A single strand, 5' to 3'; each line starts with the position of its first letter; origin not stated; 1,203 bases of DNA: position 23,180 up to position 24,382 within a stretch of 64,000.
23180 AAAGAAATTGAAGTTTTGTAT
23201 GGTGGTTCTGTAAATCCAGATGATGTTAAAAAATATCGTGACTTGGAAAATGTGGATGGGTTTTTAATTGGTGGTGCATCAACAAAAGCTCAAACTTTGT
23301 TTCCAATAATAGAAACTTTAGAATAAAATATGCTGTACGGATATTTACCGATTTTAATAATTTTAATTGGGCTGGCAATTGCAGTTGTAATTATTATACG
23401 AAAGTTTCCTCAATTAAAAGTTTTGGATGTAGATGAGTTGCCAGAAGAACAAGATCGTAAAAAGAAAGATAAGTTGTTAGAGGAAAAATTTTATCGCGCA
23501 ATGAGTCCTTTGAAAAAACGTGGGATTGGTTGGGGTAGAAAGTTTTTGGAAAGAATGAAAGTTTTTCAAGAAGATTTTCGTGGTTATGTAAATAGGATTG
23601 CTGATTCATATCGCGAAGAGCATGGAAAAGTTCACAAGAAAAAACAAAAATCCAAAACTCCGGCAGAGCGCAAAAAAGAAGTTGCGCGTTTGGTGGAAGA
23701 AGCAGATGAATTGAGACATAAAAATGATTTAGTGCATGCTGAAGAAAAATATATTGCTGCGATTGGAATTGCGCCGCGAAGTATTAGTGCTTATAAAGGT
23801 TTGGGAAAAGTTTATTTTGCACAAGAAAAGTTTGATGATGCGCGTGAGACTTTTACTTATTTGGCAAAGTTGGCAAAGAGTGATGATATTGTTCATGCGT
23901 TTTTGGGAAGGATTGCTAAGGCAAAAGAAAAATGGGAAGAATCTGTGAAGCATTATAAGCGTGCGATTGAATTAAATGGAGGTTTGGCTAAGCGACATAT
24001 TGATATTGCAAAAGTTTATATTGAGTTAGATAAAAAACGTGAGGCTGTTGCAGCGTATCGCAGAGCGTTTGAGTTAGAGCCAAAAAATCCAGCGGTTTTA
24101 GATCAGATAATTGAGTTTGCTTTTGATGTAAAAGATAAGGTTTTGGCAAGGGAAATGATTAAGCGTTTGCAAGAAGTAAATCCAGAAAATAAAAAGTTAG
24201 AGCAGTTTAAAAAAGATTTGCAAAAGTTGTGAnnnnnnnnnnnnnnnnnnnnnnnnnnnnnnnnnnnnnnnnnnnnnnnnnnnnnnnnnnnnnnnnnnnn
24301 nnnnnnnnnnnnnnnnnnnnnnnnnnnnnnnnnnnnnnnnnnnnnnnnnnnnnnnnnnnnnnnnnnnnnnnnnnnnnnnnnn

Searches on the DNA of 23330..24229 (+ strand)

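Call 85: search_rna_families(source=L109, start=6950, end=7500, threshold=evalue, max_evalue=1)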
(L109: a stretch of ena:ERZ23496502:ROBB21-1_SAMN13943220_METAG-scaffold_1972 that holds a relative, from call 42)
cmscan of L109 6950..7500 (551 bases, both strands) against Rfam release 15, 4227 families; matches with E-value up to 1: 0.
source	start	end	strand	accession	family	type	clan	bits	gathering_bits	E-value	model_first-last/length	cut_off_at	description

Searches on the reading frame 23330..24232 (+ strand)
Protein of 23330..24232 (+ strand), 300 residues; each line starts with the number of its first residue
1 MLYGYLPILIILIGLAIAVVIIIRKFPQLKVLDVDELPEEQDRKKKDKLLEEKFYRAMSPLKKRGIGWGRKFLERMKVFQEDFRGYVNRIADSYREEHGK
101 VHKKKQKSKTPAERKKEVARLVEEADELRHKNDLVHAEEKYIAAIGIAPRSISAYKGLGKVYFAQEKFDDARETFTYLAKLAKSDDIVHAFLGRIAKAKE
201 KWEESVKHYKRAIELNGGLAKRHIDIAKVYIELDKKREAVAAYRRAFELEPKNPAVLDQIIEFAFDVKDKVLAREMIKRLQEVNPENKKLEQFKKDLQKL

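Call 6: search_protein_families(library=pfam, proteins=[window:23330-24232:+], max_evalue=0.1)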
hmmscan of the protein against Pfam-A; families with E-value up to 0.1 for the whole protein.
window:23330-24232:+ (300 aa): 25 families
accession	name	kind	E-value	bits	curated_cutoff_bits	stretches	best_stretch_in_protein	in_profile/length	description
PF07719.23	TPR_2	-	4.1e-15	55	27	3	221-253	2-34/34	Tetratricopeptide repeat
PF00515.34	TPR_1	-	7.1e-14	51.4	27.8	3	222-253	3-34/34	Tetratricopeptide repeat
PF13414.12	TPR_11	-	1.5e-12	47.4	26.8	3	193-230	1-38/42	TPR repeat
PF14559.12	TPR_19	-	4.6e-11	43.3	25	3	132-195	5-68/68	Tetratricopeptide repeat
PF13181.12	TPR_8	-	3.5e-09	36.5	25.7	1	224-253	5-34/34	Tetratricopeptide repeat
PF13424.12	TPR_12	-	5.3e-09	36.6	30.1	1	192-249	9-74/77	Tetratricopeptide repeat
PF13432.12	TPR_16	-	2.7e-08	34.5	32.7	1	158-216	3-61/65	Tetratricopeptide repeat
PF13428.12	TPR_14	-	2.8e-08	34.1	23.5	1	224-258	5-39/44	Tetratricopeptide repeat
PF23914.1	TPR_CcmH_CycH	-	2.8e-07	31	42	1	227-289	57-122/158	Cytochrome c-type biogenesis protein H TPR domain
PF13176.12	TPR_7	-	1.6e-06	28.2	27.9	1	189-216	2-29/36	Tetratricopeptide repeat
PF13374.12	TPR_10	-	6.6e-05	23.2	27.5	0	153-173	3-23/42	Tetratricopeptide repeat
PF13174.12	TPR_6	-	9.3e-05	23.3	26.3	0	226-251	6-31/33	Tetratricopeptide repeat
PF07720.18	TPR_3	-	0.00078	19.9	20.7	1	156-185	5-34/34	Tetratricopeptide repeat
PF13431.12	TPR_17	-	0.0027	18.3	24.4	0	147-173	8-34/34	Tetratricopeptide repeat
PF12895.13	ANAPC3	-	0.0031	18.2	27.2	0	149-211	20-81/82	Anaphase-promoting complex, cyclosome, subunit 3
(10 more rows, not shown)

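Call 38: find_encoding_contigs(protein=window:23330-24232:+, flank=5000, max_places=8)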
Protein window:23330-24232:+ (300 aa): 6 contigs read that carry it; 4 places shown.
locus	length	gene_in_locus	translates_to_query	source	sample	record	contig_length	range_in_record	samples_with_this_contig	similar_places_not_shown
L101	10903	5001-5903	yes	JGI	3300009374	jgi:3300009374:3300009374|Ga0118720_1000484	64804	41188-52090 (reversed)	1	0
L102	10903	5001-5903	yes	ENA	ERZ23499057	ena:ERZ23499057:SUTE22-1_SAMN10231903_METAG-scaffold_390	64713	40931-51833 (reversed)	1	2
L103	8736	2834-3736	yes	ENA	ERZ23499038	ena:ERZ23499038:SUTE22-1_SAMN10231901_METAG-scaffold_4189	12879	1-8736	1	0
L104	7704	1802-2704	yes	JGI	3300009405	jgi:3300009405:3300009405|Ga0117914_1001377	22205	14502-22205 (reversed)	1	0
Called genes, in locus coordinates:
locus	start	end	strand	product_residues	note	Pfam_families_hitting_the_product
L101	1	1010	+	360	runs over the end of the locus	PF24316:Tli3 (faint), PF02012:BNR (faint), PF15902:Sortilin-Vps10, PF25852:DUF6242_C (weak), PF14870:PSII_BNR, PF15902:Sortilin-Vps10 (weak)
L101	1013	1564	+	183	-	PF01765:RRF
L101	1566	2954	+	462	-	PF00587:tRNA-synt_2b, PF03129:HGTP_anticodon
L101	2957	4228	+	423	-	PF00675:Peptidase_M16, PF05193:Peptidase_M16_C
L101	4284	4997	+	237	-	PF00121:TIM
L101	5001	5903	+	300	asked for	PF07719:TPR_2 (faint), PF13428:TPR_14 (faint), PF23914:TPR_CcmH_CycH (faint), PF00515:TPR_1 (faint), PF13176:TPR_7 (faint), PF13181:TPR_8 (faint), PF13414:TPR_11 (faint), PF21033:RMD1-3 (weak), +3 more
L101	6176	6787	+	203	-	PF02661:Fic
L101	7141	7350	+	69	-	-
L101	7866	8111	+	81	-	-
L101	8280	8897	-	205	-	-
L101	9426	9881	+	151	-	PF00293:NUDIX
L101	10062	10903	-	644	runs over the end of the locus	-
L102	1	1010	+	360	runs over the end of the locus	PF24316:Tli3 (faint), PF02012:BNR (faint), PF15902:Sortilin-Vps10, PF25852:DUF6242_C (weak), PF14870:PSII_BNR, PF15902:Sortilin-Vps10 (weak)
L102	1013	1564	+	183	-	PF01765:RRF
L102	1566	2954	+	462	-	PF00587:tRNA-synt_2b, PF03129:HGTP_anticodon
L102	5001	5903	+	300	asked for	PF07719:TPR_2 (faint), PF13428:TPR_14 (faint), PF23914:TPR_CcmH_CycH (faint), PF00515:TPR_1 (faint), PF13176:TPR_7 (faint), PF13181:TPR_8 (faint), PF13414:TPR_11 (faint), PF21033:RMD1-3 (weak), +3 more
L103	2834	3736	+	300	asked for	PF07719:TPR_2 (faint), PF13428:TPR_14 (faint), PF23914:TPR_CcmH_CycH (faint), PF00515:TPR_1 (faint), PF13176:TPR_7 (faint), PF13181:TPR_8 (faint), PF13414:TPR_11 (faint), PF21033:RMD1-3 (weak), +3 more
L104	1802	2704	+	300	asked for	PF07719:TPR_2 (faint), PF13428:TPR_14 (faint), PF23914:TPR_CcmH_CycH (faint), PF00515:TPR_1 (faint), PF13176:TPR_7 (faint), PF13181:TPR_8 (faint), PF13414:TPR_11 (faint), PF21033:RMD1-3 (weak), +3 more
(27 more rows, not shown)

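Call 39: find_homologous_proteins(query=window:23330-24229:+, max_evalue=1e-15)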
Query window:23330-24229:+ (300 aa): 10 proteins with E <= 1e-15 among 2658 candidates.
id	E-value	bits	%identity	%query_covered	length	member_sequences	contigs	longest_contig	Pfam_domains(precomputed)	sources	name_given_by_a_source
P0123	7.2e-187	638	100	100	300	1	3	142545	PF14559.13,PF23914.2,PF13414.13,PF00515.35,PF13424.13,PF13176.13,PF21033.5,PF13432.13,PF13428.13,PF13181.13,PF07719.24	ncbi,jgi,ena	-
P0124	9.3e-114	398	64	100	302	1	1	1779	PF14559.13,PF23914.2,PF13414.13,PF00515.35,PF13424.13,PF13176.13,PF13432.13,PF13428.13,PF13181.13,PF07719.24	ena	-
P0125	3.3e-111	389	59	100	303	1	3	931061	PF14559.13,PF25063.1,PF23914.2,PF13414.13,PF00515.35,PF13424.13,PF13432.13,PF13428.13,PF13181.13,PF07719.24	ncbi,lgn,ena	-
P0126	6.1e-104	366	57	100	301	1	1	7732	PF23914.2,PF13414.13,PF13176.13,PF13428.13,PF14559.13,PF13371.13,PF00515.35,PF12895.14,PF13424.13,PF13432.13,PF13181.13,PF07719.24,PF13174.13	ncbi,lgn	-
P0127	6.3e-101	356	57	100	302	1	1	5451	PF14559.13,PF23914.2,PF13414.13,PF00515.35,PF13424.13,PF13432.13,PF13428.13,PF13181.13,PF07719.24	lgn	-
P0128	8.4e-100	352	54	100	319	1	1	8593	PF14559.13,PF23914.2,PF13414.13,PF13371.13,PF00515.35,PF13424.13,PF13176.13,PF13432.13,PF13428.13,PF13181.13,PF07719.24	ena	-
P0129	2.4e-91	324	53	100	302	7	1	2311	PF14559.13,PF23914.2,PF13414.13,PF00515.35,PF13424.13,PF13432.13,PF13428.13,PF07719.24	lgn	-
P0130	1.2e-89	319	53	100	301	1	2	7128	PF13431.13,PF23914.2,PF13414.13,PF13176.13,PF13428.13,PF14559.13,PF13371.13,PF00515.35,PF13424.13,PF21033.5,PF13432.13,PF07719.24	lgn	-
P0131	2.8e-53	199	39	94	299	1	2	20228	PF13431.13,PF23914.2,PF13414.13,PF13176.13,PF13428.13,PF25064.2,PF14559.13,PF13371.13,PF00515.35,PF12895.14,PF13424.13,PF13432.13,PF13181.13,PF07719.24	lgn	-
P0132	7.4e-33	132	31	100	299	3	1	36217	PF13431.13,PF23914.2,PF13414.13,PF13176.13,PF13428.13,PF14559.13,PF00515.35,PF12895.14,PF13424.13,PF21033.5,PF13432.13,PF13181.13,PF07719.24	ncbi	-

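Call 40: find_encoding_contigs(protein=P0125, flank=6000, max_places=2)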
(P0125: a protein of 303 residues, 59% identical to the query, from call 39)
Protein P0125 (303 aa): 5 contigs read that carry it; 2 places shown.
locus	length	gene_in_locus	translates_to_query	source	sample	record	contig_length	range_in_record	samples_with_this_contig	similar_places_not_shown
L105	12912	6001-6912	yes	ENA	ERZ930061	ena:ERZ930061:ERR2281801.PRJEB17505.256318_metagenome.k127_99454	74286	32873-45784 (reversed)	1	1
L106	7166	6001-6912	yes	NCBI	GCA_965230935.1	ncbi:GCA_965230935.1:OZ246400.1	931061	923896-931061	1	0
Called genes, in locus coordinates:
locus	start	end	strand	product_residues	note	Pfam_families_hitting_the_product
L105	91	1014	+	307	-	PF13177:DNA_pol3_delta2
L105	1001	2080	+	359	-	PF14870:PSII_BNR, PF15902:Sortilin-Vps10 (weak)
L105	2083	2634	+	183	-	PF01765:RRF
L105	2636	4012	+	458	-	PF28494:GlyRS_ins_1 (faint), PF00587:tRNA-synt_2b, PF03129:HGTP_anticodon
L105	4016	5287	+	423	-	PF00675:Peptidase_M16, PF05193:Peptidase_M16_C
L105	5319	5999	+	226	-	PF00121:TIM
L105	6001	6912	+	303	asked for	PF07719:TPR_2 (faint), PF13181:TPR_8 (faint), PF13428:TPR_14 (faint), PF13432:TPR_16 (faint), PF00515:TPR_1 (faint), PF13424:TPR_12 (faint), PF14559:TPR_19 (faint), PF13414:TPR_11 (weak), +2 more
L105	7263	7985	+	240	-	PF06414:Zeta_toxin, PF13671:AAA_33 (weak)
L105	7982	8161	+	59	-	-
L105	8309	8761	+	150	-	PF01161:PBP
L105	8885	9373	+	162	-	PF04542:Sigma70_r2, PF08281:Sigma70_r4_2, PF04545:Sigma70_r4 (weak)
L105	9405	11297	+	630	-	PF00092:VWA, PF13519:VWA_2, PF13768:VWA_3 (weak)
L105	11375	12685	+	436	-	PF04851:ResIII (weak), PF00270:DEAD, PF00271:Helicase_C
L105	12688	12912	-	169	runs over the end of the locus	PF03449:GreA_GreB_N, PF01272:GreA_GreB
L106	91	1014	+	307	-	PF13177:DNA_pol3_delta2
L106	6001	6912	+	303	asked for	PF07719:TPR_2 (faint), PF13181:TPR_8 (faint), PF13428:TPR_14 (faint), PF13432:TPR_16 (faint), PF00515:TPR_1 (faint), PF13424:TPR_12 (faint), PF14559:TPR_19 (faint), PF13414:TPR_11 (weak), +2 more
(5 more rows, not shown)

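Call 41: find_encoding_contigs(protein=P0126, flank=6000, max_places=2)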
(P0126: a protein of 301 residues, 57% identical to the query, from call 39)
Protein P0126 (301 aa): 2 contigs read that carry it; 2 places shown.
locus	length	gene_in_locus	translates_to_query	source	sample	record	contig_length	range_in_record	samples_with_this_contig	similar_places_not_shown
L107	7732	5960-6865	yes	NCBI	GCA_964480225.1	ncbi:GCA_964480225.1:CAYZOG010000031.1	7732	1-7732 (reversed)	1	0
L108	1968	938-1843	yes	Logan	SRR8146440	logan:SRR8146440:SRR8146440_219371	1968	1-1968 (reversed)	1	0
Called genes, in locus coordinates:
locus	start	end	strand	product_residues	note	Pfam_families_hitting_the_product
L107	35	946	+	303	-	PF13177:DNA_pol3_delta2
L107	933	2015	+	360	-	PF25852:DUF6242_C (faint), PF15902:Sortilin-Vps10, PF02012:BNR (faint), PF15902:Sortilin-Vps10, PF14870:PSII_BNR (weak), PF15902:Sortilin-Vps10 (weak)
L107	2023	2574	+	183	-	PF01765:RRF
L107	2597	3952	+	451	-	PF28494:GlyRS_ins_1 (faint), PF00587:tRNA-synt_2b, PF03129:HGTP_anticodon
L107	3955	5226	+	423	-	PF00675:Peptidase_M16, PF05193:Peptidase_M16_C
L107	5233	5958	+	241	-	PF00121:TIM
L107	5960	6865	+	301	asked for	PF12895:ANAPC3 (faint), PF13432:TPR_16, PF00515:TPR_1 (faint), PF07719:TPR_2 (faint), PF13174:TPR_6 (faint), PF13176:TPR_7 (faint), PF23914:TPR_CcmH_CycH (weak), PF13414:TPR_11 (weak), +5 more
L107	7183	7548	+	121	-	PF03203:MerC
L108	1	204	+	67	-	?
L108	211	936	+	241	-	PF00121:TIM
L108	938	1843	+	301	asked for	PF12895:ANAPC3 (faint), PF13432:TPR_16, PF00515:TPR_1 (faint), PF07719:TPR_2 (faint), PF13174:TPR_6 (faint), PF13176:TPR_7 (faint), PF23914:TPR_CcmH_CycH (weak), PF13414:TPR_11 (weak), +5 more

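Call 42: find_encoding_contigs(protein=P0128, flank=6000, max_places=2)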
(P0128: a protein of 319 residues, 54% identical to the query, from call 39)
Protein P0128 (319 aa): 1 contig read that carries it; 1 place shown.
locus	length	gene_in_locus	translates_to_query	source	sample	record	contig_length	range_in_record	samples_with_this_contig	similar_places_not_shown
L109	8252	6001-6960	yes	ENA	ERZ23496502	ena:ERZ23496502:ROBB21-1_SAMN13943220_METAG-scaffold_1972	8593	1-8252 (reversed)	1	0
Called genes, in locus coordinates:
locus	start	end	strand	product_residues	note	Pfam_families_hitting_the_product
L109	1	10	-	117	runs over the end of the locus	?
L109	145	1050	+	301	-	PF13177:DNA_pol3_delta2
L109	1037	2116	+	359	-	PF25852:DUF6242_C (faint), PF15902:Sortilin-Vps10, PF02012:BNR (faint), PF15902:Sortilin-Vps10, PF14870:PSII_BNR, PF15902:Sortilin-Vps10 (weak)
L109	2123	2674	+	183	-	PF01765:RRF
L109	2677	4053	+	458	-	PF00587:tRNA-synt_2b, PF03129:HGTP_anticodon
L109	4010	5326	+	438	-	PF00675:Peptidase_M16, PF05193:Peptidase_M16_C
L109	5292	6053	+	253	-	PF00121:TIM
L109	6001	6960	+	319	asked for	PF13371:TPR_9 (faint), PF13432:TPR_16 (faint), PF00515:TPR_1 (faint), PF07719:TPR_2 (faint), PF13176:TPR_7 (faint), PF13181:TPR_8 (faint), PF13414:TPR_11 (faint), PF23914:TPR_CcmH_CycH (weak), +3 more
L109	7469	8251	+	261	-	?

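Call 43: find_encoding_contigs(protein=P0127, flank=6000, max_places=2)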
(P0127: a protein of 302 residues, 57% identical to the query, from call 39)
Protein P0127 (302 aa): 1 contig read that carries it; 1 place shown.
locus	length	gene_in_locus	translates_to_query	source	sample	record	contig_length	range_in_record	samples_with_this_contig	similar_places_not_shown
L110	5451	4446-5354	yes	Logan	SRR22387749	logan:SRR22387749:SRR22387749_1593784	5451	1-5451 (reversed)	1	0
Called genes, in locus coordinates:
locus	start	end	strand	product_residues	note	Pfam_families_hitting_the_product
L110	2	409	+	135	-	?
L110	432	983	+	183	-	PF01765:RRF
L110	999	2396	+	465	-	PF28494:GlyRS_ins_1 (faint), PF00587:tRNA-synt_2b, PF03129:HGTP_anticodon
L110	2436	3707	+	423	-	PF00675:Peptidase_M16, PF05193:Peptidase_M16_C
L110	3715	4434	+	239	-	PF00121:TIM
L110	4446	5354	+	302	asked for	PF00515:TPR_1 (faint), PF07719:TPR_2 (faint), PF13181:TPR_8 (faint), PF13424:TPR_12 (faint), PF13428:TPR_14 (faint), PF13432:TPR_16 (faint), PF13414:TPR_11 (faint), PF23914:TPR_CcmH_CycH (weak), +1 more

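Call 83: find_encoding_contigs(protein=P0124, flank=3000, max_places=3)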
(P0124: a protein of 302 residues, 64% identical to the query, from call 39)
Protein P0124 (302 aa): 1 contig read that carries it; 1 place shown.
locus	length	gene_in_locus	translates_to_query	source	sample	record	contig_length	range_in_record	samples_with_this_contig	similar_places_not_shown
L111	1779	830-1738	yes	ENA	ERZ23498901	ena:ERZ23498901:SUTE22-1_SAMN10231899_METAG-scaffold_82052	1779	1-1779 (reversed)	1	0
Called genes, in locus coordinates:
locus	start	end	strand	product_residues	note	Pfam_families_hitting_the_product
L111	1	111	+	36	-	?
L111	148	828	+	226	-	PF00121:TIM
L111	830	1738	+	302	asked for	PF23914:TPR_CcmH_CycH (faint), PF00515:TPR_1 (faint), PF07719:TPR_2 (faint), PF13176:TPR_7 (faint), PF13181:TPR_8 (faint), PF13424:TPR_12 (faint), PF13428:TPR_14 (faint), PF14559:TPR_19 (weak), +2 more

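Call 86: search_protein_families(library=pfam, proteins=[L109:7469-8251:+, L105:7263-7985:+, L105:7982-8161:+], max_evalue=0.01)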
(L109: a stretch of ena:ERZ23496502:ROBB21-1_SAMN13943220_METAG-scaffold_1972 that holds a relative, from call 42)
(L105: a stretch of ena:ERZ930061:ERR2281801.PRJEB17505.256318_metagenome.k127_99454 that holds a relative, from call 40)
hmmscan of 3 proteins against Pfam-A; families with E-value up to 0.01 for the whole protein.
L109:7469-8251:+ (261 aa): 3 families
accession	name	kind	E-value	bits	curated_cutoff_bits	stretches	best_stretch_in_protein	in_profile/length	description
PF00589.27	Phage_integrase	-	2.6e-23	83.1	27.1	1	113-261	2-146/172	Phage integrase family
PF13495.12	Phage_int_SAM_4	-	3.4e-07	31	27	1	17-91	9-82/85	Phage integrase, N-terminal SAM-like domain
PF02899.23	Phage_int_SAM_1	-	5.6e-06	27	22.3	0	63-89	9-35/83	Phage integrase, N-terminal SAM-like domain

L105:7263-7985:+ (240 aa): 4 families
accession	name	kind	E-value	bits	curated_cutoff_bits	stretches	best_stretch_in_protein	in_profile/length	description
PF06414.18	Zeta_toxin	-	4.7e-40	137.6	22.3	1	25-198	5-183/199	Zeta toxin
PF13671.12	AAA_33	-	6.7e-06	26.9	27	1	40-168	2-115/143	AAA domain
PF13207.12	AAA_17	-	0.00029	21.5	27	1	44-162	2-124/136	AAA domain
PF00406.28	ADK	-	0.0016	19.1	26.8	1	43-167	2-123/151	Adenylate kinase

L105:7982-8161:+ (59 aa): 0 families
